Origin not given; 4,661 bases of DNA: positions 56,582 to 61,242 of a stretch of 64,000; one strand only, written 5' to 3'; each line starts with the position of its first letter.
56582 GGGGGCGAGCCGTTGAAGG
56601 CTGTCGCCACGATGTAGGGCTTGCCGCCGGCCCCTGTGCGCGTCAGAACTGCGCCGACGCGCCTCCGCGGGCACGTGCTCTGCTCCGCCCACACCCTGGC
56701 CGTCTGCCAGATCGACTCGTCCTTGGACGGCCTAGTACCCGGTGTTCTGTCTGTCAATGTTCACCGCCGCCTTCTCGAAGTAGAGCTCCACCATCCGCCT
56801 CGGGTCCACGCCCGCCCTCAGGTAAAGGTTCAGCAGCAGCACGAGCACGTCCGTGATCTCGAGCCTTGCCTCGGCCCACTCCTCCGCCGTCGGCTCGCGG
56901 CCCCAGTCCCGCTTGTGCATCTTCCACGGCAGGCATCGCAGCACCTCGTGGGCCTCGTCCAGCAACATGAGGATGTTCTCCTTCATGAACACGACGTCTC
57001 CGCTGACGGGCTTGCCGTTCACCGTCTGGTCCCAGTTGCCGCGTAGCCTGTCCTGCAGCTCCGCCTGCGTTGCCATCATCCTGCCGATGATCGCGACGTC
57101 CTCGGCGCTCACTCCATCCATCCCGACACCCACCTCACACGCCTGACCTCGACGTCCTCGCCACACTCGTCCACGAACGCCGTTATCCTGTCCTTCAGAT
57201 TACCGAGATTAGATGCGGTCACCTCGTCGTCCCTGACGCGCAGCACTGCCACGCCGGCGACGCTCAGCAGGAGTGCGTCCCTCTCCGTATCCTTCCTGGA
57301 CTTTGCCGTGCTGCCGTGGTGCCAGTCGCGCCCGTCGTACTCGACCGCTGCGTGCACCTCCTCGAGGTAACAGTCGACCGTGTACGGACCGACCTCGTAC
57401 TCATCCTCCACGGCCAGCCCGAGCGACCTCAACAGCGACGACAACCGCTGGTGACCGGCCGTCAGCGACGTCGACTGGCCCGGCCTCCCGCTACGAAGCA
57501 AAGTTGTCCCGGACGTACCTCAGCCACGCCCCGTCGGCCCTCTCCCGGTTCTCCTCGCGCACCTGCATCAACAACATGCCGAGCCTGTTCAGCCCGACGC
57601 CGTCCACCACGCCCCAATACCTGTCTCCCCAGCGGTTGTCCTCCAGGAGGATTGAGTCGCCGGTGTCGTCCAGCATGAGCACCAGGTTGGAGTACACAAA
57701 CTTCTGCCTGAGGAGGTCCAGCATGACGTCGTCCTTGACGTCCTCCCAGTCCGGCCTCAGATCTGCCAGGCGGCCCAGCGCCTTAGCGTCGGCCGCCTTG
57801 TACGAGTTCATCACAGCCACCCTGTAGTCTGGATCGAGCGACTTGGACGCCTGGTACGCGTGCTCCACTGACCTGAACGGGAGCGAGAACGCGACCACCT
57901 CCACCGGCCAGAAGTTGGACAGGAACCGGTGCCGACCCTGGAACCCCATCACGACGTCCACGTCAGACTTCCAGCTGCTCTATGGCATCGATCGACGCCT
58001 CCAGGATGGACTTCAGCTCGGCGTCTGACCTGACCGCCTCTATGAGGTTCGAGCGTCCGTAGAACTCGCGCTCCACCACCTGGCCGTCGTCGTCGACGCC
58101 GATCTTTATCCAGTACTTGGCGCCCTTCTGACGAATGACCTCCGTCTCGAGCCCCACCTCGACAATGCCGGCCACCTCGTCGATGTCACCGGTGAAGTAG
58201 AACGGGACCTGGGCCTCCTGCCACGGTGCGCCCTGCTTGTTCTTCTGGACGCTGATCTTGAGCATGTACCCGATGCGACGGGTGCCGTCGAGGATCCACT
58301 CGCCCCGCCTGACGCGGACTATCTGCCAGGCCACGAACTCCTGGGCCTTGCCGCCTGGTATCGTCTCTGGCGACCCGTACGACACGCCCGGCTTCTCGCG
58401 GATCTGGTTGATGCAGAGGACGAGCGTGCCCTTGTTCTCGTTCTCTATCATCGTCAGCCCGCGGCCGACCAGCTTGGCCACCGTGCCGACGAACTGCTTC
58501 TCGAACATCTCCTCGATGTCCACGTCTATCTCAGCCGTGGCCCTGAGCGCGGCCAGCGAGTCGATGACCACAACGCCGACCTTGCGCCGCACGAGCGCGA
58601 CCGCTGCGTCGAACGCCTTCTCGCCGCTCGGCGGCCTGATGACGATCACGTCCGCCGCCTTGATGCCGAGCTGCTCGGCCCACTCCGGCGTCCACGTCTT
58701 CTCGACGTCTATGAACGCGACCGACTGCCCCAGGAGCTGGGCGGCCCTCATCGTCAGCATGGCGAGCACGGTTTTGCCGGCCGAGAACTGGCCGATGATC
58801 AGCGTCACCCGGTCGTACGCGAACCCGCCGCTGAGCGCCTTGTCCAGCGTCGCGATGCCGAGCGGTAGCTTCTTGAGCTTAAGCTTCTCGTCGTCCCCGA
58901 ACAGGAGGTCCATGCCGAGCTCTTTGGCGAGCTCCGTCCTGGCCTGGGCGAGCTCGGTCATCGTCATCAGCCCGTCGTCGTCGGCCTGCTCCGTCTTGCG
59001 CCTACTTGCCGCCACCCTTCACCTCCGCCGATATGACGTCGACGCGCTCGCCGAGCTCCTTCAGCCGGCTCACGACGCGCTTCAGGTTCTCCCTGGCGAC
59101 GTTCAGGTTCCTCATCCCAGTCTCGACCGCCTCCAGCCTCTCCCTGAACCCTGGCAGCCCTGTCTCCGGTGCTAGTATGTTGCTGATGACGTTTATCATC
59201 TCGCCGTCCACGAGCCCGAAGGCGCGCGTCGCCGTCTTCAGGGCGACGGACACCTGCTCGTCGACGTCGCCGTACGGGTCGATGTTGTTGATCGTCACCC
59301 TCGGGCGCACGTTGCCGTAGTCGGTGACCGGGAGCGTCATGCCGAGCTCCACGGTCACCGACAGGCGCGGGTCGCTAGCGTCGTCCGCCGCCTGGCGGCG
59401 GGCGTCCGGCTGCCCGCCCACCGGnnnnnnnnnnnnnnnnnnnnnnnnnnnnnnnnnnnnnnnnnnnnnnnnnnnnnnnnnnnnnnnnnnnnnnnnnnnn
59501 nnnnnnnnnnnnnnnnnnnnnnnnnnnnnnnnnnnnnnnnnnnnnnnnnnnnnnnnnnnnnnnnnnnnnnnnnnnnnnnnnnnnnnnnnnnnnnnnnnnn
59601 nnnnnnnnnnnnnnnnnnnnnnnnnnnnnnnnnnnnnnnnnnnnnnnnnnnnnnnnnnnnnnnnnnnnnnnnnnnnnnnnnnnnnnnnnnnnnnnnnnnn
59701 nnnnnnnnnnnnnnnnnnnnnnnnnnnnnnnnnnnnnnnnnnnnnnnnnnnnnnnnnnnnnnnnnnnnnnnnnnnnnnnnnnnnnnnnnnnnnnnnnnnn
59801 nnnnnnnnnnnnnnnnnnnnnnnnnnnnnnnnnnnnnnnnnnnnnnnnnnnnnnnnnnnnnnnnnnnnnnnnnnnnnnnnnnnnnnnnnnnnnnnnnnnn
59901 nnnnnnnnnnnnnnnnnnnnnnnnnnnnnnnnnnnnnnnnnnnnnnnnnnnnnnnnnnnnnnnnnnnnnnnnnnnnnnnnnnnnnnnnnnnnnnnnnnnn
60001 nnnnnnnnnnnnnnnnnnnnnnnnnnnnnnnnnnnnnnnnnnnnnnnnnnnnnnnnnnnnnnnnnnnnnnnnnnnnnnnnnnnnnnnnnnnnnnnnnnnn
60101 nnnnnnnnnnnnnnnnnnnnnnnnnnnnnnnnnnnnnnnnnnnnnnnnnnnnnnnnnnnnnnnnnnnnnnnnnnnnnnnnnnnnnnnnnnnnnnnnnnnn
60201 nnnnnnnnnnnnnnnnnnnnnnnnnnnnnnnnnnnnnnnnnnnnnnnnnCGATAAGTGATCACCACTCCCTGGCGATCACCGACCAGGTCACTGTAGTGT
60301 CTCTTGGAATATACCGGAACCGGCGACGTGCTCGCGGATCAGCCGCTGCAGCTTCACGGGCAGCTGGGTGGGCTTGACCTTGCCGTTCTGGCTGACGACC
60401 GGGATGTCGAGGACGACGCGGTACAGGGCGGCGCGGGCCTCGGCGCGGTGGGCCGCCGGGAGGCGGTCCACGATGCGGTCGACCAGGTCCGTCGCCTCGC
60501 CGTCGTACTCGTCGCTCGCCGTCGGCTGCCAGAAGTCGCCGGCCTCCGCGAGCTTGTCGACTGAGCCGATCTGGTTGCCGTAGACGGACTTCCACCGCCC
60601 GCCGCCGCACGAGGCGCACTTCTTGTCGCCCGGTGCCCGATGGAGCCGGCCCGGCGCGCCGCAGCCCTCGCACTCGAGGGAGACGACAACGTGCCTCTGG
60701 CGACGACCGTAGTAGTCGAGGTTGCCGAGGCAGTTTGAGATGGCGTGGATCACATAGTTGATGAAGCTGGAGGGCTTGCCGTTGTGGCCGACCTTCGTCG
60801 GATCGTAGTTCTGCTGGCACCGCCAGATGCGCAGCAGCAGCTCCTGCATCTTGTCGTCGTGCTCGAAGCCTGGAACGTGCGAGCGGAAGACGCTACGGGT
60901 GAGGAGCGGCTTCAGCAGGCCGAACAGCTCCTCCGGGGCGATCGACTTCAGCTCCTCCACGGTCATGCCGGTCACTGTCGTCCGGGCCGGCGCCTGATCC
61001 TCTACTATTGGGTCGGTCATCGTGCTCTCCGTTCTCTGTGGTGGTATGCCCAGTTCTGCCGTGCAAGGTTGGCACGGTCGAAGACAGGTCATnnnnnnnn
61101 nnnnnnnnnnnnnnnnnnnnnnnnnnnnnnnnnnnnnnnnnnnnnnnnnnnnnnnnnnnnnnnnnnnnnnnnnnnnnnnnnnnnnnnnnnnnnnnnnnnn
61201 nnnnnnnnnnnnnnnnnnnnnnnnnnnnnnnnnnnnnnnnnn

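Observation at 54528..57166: dNMP-metabolism cluster (TS/hydroxymethylase-like, Tmk-like kinase with extra domain, dCMP deaminase, MazG-like) suggests a modified thymine or cytosine in the phage DNA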

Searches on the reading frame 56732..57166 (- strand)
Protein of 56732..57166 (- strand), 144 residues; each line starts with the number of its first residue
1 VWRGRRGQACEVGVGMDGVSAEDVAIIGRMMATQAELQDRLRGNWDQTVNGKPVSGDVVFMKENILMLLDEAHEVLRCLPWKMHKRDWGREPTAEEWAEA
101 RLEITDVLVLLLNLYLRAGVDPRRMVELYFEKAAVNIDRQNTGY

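Call 3: search_protein_families(library=pfam, proteins=[window:56732-57166:-], max_evalue=0.01)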
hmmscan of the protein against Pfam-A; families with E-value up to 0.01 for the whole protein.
window:56732-57166:- (144 aa): 1 family
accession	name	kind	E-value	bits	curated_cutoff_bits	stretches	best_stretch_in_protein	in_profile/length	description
PF08761.16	dUTPase_2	-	1.8e-05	25.5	22.9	0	29-118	4-82/162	dUTPase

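Call 4: search_protein_families(library=phrogs, proteins=[window:56732-57166:-], max_evalue=0.001)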
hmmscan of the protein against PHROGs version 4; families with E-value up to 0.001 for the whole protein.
window:56732-57166:- (144 aa): 3 families
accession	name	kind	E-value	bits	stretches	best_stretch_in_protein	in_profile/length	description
phrog_12184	-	other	2e-07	32.5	1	33-144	53-153/153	nucleotide pyrophosphohydrolase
phrog_173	-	DNA, RNA and nucleotide metabolism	6.5e-07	30.4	0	104-144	148-188/196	nucleoside triphosphate pyrophosphohydrolase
phrog_18650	-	DNA, RNA and nucleotide metabolism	1.6e-05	26.2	1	53-144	38-124/195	dUTPase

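Call 43: search_protein_families(library=ncbifam, proteins=[window:56732-57121:-], max_evalue=0.01)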
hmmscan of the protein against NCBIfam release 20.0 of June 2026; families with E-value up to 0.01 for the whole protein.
window:56732-57121:- (129 aa): 1 family
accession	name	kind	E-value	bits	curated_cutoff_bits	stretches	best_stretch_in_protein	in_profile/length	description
NF049964.1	dUTPaseEpsil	equivalog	3.1e-05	23.5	300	0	8-102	3-88/230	dUTPase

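Call 49: search_solved_structures(query=window:56732-57121:-, max_evalue=10, show_alignments=2)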
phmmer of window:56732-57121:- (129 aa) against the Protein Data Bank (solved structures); distinct sequences matched with E-value up to 10: 18.
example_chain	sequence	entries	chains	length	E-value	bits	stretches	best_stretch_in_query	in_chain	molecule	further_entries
1w2y_A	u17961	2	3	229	0.00061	23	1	9-103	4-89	DEOXYURIDINE 5'-TRIPHOSPHATE NUCLEOTIDE HYDROLASE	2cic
5t5h_R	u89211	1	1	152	0.081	16.1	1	59-114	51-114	60S ribosomal protein L17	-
1lk0_A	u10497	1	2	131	0.093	16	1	39-93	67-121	arsenate reductase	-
6az3_T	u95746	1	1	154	0.19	15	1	59-114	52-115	60S ribosomal protein L17, putative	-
3jcs_T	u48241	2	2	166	0.23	14.7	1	59-114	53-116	ribosomal protein L22 | uL22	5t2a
8a3w_T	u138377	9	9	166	0.23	14.7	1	59-114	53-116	Putative 60S ribosomal protein L17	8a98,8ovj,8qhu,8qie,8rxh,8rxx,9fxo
2cd7_A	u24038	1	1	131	0.39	13.9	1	39-93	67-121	PROTEIN ARSC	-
2oie_A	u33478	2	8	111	0.44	13.8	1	50-108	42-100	RS21-C6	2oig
1ljl_A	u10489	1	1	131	0.45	13.8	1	39-93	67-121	arsenate reductase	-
1lju_A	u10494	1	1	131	0.45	13.7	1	39-93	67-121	arsenate reductase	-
1jf8_A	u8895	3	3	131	0.45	13.7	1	39-93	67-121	arsenate reductase | Protein arsC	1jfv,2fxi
1rxe_A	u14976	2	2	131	0.6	13.3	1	39-93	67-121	Arsenate reductase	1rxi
7ody_A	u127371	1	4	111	0.63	13.3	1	79-118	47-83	MazG-like pyrophosphohydrolase (MazZ)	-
6sqw_A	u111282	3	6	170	0.95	12.7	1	50-109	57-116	dCTP pyrophosphatase 1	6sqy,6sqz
2a3q_A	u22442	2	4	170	0.95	12.7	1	50-109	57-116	hypothetical protein | Protein RS21-C6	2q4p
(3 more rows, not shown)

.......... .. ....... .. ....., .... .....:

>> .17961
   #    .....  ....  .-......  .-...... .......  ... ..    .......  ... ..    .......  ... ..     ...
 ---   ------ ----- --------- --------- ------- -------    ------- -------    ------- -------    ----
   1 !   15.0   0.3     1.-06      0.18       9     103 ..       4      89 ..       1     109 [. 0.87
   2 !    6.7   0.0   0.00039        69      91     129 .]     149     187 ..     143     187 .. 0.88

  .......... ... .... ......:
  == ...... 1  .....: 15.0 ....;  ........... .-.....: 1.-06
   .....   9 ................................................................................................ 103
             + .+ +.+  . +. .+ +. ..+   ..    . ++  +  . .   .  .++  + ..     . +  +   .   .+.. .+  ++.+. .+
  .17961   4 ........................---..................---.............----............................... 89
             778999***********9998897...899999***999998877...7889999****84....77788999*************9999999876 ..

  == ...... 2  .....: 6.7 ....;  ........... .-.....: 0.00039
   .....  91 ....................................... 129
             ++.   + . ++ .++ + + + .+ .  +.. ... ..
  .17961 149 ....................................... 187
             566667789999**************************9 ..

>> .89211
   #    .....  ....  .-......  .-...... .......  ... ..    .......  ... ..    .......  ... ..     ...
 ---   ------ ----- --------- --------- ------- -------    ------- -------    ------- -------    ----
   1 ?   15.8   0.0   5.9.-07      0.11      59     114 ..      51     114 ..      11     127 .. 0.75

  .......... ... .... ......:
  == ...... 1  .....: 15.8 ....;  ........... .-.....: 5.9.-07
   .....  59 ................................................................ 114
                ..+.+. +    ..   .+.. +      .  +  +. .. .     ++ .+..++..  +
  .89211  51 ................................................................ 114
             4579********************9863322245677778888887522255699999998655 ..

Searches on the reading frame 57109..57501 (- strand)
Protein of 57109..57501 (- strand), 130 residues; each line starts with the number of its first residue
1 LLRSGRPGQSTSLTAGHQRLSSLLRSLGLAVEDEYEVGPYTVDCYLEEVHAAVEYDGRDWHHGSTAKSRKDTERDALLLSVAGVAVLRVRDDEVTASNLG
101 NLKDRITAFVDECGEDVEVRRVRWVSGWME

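Call 3: search_protein_families(library=pfam, proteins=[window:57109-57501:-], max_evalue=0.01)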
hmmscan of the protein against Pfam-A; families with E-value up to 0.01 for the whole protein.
window:57109-57501:- (130 aa): 3 families
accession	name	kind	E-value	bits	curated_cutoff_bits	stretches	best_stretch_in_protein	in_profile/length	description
PF18741.7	MTES_1575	-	6.9e-07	29.7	38.2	1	19-97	4-84/96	REase_MTES_1575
PF04480.18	DUF559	-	4.2e-06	27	20.6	1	32-107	36-105/109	Protein of unknown function (DUF559)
PF10881.14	DUF2726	-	0.0063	16.7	24.7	0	48-95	70-114/126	Protein of unknown function (DUF2726)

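Call 4: search_protein_families(library=phrogs, proteins=[window:57109-57501:-], max_evalue=0.001)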
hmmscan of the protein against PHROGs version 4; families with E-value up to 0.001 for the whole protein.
window:57109-57501:- (130 aa): 1 family
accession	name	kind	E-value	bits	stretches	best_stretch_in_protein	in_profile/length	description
phrog_9529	-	unknown function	0.00029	21.6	1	23-112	108-196/247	-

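Call 43: search_protein_families(library=ncbifam, proteins=[window:57109-57501:-], max_evalue=0.01)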
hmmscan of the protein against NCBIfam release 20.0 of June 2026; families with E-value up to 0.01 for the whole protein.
window:57109-57501:- (130 aa): 0 families

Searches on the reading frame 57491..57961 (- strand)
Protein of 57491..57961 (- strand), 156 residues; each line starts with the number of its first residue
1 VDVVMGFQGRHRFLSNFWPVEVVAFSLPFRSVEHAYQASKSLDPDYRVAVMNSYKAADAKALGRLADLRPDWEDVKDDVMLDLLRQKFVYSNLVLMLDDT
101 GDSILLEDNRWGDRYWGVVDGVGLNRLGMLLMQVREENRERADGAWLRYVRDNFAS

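Call 3: search_protein_families(library=pfam, proteins=[window:57491-57961:-], max_evalue=0.01)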
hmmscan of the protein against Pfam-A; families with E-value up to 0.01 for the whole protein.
window:57491-57961:- (156 aa): 1 family
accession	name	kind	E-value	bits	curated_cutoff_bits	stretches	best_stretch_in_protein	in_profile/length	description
PF08719.17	NADAR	-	1e-18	68.5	35.1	1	10-137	9-161/163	NADAR domain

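Call 4: search_protein_families(library=phrogs, proteins=[window:57491-57961:-], max_evalue=0.001)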
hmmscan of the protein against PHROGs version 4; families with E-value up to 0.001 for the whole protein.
window:57491-57961:- (156 aa): 2 families
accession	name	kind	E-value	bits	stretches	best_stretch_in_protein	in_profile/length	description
phrog_1017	-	unknown function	8.1e-36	124.5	1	2-142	6-156/170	-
phrog_652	-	unknown function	0.00078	19.8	1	12-65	141-193/296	-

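Call 43: search_protein_families(library=ncbifam, proteins=[window:57491-57961:-], max_evalue=0.01)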
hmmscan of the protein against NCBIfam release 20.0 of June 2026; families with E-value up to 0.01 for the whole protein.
window:57491-57961:- (156 aa): 2 families
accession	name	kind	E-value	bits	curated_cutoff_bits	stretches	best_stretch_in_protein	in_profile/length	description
TIGR02464.1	ribofla_fusion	equivalog_domain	1.5e-16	61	73.7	1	11-137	10-151/153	riboflavin biosynthesis intermediates N-glycosidase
NF053876.1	DS32_2_antiphage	equivalog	8.3e-11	41.3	240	1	26-142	34-159/181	NADAR family anti-phage protein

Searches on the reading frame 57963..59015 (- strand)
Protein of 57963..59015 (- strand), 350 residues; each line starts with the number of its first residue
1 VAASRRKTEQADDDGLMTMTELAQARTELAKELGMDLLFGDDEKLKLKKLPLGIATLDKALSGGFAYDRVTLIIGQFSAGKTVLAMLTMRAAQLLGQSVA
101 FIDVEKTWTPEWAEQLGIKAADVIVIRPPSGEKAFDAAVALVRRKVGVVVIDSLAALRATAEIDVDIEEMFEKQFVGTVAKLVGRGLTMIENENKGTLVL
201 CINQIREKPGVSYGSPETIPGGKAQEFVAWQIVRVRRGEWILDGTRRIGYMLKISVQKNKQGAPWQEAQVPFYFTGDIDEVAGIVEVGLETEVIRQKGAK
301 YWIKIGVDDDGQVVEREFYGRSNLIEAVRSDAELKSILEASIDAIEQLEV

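Call 3: search_protein_families(library=pfam, proteins=[window:57963-59015:-], max_evalue=0.01)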
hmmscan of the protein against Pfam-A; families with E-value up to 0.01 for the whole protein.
window:57963-59015:- (350 aa): 3 families
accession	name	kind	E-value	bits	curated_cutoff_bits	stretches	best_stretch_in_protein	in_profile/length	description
PF00154.27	RecA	-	2.6e-46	158.6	27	1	24-276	5-259/262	recA bacterial DNA recombination protein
PF06745.19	ATPase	-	1.7e-06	28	26.6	1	51-107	2-59/231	KaiC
PF08423.17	Rad51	-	0.00043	20.1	22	1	49-116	7-84/244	Rad51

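Call 4: search_protein_families(library=phrogs, proteins=[window:57963-59015:-], max_evalue=0.001)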
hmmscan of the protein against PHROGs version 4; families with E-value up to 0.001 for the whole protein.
window:57963-59015:- (350 aa): 5 families
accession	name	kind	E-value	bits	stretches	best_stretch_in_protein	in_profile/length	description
phrog_97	-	other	1.1e-57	197.3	2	1-239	1-255/506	UvsX-like recombinase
phrog_8337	-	DNA, RNA and nucleotide metabolism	2.7e-24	87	1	6-265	6-271/273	DNA repair protein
phrog_9666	-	unknown function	3.2e-11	43.2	1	198-310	628-740/779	-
phrog_19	-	DNA, RNA and nucleotide metabolism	4e-06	27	1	41-105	326-390/621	DnaB-like replicative helicase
phrog_1366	-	unknown function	0.00033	21.3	1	72-155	18-99/307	-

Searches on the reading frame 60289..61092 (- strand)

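Call 12: search_protein_families(library=pfam, proteins=[window:60289-61092:-], max_evalue=0.01)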
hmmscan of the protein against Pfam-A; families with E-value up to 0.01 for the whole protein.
window:60289-61092:- (267 aa): 1 family
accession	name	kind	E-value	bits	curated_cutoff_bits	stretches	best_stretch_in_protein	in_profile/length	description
PF04542.20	Sigma70_r2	-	0.0057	16.9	24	0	59-101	4-46/71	Sigma-70 region 2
